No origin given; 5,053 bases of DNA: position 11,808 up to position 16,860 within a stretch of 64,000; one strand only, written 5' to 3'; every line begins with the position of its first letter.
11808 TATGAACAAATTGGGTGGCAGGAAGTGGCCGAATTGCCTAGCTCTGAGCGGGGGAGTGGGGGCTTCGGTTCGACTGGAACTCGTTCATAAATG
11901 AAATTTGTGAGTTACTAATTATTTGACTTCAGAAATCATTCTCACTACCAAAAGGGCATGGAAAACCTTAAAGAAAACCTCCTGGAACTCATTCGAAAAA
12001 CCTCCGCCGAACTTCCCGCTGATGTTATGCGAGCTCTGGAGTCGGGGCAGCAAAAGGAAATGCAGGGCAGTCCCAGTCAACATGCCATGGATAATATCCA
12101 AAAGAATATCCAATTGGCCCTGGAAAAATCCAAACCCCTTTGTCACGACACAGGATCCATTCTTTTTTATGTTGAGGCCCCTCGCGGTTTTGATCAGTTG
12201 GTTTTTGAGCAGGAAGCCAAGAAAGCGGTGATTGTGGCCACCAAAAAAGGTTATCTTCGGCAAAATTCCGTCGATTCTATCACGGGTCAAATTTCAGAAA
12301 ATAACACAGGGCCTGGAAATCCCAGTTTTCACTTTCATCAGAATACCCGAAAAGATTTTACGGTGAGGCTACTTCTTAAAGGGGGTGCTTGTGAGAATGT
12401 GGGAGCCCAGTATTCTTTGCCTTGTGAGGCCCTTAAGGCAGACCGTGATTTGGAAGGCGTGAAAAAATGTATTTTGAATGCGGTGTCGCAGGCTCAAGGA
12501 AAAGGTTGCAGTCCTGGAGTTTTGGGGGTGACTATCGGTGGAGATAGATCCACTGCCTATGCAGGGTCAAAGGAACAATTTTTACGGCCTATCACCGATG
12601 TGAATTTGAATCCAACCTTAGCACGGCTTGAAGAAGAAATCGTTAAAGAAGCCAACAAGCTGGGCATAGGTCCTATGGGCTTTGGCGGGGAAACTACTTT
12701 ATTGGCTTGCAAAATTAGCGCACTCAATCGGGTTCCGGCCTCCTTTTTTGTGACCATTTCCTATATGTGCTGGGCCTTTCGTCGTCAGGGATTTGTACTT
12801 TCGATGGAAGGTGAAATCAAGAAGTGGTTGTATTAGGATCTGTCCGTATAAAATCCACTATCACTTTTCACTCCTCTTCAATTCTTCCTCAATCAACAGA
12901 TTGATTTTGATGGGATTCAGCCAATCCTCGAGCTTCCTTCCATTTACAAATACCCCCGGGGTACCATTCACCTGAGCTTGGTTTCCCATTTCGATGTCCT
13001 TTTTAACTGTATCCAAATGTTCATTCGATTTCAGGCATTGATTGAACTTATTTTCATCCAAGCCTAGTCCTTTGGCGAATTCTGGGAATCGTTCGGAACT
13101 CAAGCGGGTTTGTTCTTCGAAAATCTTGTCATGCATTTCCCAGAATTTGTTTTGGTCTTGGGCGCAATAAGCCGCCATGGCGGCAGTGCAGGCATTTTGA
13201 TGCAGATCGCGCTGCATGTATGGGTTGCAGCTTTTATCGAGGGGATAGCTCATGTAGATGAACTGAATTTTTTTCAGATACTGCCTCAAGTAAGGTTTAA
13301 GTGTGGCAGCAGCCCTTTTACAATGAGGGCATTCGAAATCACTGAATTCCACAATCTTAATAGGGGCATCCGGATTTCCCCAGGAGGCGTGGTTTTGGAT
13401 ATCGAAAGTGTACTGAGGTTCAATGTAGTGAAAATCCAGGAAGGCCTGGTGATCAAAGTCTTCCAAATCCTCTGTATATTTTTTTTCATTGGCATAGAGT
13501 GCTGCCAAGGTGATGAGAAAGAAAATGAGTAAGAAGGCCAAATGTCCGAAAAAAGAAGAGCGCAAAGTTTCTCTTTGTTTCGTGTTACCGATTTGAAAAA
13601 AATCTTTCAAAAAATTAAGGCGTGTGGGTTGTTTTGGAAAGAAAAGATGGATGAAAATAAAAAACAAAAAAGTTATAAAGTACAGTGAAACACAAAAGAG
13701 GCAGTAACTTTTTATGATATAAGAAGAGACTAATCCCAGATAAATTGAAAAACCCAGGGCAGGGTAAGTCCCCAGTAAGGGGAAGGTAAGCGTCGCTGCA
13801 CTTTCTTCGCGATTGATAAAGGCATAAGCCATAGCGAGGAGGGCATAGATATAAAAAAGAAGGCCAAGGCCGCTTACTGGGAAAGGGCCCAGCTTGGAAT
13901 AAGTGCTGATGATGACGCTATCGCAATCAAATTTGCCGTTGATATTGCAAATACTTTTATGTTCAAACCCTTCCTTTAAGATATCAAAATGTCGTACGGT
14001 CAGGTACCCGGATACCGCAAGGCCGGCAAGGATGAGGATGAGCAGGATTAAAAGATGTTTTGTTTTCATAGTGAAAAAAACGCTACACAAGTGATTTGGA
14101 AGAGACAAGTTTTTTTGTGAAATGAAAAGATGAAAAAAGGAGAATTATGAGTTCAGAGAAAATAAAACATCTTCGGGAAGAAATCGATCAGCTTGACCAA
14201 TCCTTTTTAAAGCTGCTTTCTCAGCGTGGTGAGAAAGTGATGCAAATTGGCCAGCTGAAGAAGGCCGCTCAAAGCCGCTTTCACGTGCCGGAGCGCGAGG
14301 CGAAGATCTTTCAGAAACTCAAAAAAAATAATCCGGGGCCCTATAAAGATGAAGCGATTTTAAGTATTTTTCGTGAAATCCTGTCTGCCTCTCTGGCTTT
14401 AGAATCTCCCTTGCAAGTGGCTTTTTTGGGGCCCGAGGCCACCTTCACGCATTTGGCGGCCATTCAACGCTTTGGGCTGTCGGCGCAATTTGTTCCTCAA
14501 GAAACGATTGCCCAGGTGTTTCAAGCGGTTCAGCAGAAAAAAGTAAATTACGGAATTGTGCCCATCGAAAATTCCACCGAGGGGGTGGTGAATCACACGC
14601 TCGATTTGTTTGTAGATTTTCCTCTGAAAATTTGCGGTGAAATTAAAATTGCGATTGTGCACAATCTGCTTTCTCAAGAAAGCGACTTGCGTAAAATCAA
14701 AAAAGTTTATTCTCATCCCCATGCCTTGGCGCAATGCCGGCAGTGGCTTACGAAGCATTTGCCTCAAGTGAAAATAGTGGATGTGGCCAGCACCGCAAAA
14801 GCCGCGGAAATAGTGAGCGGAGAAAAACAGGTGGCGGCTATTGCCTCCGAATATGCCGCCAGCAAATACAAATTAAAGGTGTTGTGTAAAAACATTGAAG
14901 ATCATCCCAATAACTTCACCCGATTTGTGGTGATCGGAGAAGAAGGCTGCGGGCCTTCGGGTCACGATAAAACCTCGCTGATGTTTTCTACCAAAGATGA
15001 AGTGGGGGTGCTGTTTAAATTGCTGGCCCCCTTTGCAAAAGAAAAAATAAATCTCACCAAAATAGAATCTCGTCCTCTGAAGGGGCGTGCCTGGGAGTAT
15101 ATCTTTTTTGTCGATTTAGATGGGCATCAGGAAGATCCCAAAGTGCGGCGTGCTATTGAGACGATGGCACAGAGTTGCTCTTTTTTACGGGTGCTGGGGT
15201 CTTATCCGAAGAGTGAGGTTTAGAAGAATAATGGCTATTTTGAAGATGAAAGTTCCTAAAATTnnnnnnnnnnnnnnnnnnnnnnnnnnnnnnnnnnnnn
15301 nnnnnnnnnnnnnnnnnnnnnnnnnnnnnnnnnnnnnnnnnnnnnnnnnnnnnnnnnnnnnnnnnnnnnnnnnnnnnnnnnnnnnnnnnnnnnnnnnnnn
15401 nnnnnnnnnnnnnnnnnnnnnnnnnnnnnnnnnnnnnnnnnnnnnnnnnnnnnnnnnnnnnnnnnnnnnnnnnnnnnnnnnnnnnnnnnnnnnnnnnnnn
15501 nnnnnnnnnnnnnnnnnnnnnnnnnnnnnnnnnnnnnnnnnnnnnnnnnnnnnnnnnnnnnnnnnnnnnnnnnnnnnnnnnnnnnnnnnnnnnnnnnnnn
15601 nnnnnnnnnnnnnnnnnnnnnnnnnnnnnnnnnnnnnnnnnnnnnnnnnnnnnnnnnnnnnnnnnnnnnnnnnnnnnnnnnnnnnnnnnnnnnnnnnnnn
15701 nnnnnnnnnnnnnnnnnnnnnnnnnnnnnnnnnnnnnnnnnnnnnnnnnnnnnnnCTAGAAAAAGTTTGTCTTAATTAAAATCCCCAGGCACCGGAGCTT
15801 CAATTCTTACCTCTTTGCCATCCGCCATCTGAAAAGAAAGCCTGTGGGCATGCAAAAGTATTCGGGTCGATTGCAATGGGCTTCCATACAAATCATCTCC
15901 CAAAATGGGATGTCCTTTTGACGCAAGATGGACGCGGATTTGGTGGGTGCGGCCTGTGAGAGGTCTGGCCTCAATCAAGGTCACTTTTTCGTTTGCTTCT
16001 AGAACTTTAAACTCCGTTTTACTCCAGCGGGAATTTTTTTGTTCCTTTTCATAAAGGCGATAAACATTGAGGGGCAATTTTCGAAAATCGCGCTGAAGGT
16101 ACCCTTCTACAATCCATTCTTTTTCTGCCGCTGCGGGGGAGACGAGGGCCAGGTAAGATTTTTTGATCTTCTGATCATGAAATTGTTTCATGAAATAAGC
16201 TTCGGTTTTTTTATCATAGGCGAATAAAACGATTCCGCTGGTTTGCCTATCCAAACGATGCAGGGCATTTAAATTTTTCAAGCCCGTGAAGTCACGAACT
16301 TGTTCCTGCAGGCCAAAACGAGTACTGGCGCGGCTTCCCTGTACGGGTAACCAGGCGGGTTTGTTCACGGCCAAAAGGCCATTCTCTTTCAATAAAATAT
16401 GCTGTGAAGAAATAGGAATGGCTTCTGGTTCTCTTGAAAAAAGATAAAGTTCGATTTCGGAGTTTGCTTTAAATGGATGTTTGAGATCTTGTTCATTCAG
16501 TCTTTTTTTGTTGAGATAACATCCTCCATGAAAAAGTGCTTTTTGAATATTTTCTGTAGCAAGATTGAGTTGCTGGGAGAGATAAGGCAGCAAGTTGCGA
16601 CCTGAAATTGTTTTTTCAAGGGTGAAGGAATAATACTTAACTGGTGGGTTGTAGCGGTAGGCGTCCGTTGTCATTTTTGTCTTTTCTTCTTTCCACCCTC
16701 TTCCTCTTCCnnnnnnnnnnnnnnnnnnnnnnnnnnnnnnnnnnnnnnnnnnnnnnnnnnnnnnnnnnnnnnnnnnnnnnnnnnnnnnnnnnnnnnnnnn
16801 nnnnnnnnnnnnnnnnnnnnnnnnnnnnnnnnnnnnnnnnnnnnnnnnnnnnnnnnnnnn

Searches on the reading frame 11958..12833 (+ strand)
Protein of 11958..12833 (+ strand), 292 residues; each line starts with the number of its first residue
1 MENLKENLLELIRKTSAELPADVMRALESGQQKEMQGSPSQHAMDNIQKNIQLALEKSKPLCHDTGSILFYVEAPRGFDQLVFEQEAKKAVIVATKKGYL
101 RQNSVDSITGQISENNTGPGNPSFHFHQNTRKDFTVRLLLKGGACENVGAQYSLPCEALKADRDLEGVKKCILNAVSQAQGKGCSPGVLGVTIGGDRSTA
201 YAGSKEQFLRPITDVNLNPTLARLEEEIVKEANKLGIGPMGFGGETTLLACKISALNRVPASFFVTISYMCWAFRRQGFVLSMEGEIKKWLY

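Call 26: search_protein_families(library=pfam, proteins=[window:11958-12833:+], max_evalue=0.00001)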
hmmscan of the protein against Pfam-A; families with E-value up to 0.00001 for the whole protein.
window:11958-12833:+ (292 aa): 1 family
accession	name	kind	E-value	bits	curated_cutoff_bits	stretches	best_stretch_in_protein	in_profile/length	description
PF05681.19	Fumerase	-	1.1e-65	222.1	25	1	7-277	3-267/270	Fumarate hydratase (Fumerase)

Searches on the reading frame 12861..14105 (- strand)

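Call 26: search_protein_families(library=pfam, proteins=[window:12861-14105:-], max_evalue=0.00001)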
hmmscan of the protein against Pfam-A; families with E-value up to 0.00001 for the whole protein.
window:12861-14105:- (414 aa): 3 families
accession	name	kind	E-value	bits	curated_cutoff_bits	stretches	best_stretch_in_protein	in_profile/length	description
PF13462.12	Thioredoxin_4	-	1.2e-27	97.6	23.2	1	241-405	7-163/165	Thioredoxin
PF07884.19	VKOR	-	1.5e-24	87.1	27.5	1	20-151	2-132/134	Vitamin K epoxide reductase family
PF01323.26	DSBA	-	2.2e-21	76.9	25.6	1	251-391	2-176/191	DSBA-like thioredoxin domain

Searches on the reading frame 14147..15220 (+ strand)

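Call 26: search_protein_families(library=pfam, proteins=[window:14147-15220:+], max_evalue=0.00001)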
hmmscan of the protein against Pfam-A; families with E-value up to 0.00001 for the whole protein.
window:14147-15220:+ (358 aa): 3 families
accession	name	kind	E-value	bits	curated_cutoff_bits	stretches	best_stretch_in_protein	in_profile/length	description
PF00800.23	PDT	-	3.9e-69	232.5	25.2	1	91-266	1-179/181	Prephenate dehydratase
PF01817.26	CM_2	-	2.3e-19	69.8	27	1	9-86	1-79/80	Chorismate mutase type II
PF01842.31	ACT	-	1.4e-11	44.4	27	1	277-338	2-62/66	ACT domain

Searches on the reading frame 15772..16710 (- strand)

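Call 26: search_protein_families(library=pfam, proteins=[window:15772-16710:-], max_evalue=0.00001)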
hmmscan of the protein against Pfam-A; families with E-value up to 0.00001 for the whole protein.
window:15772-16710:- (312 aa): 1 family
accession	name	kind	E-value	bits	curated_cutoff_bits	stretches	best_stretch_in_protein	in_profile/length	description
PF00849.27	PseudoU_synth_2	-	3.3e-32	112.3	26.8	1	112-264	2-152/152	RNA pseudouridylate synthase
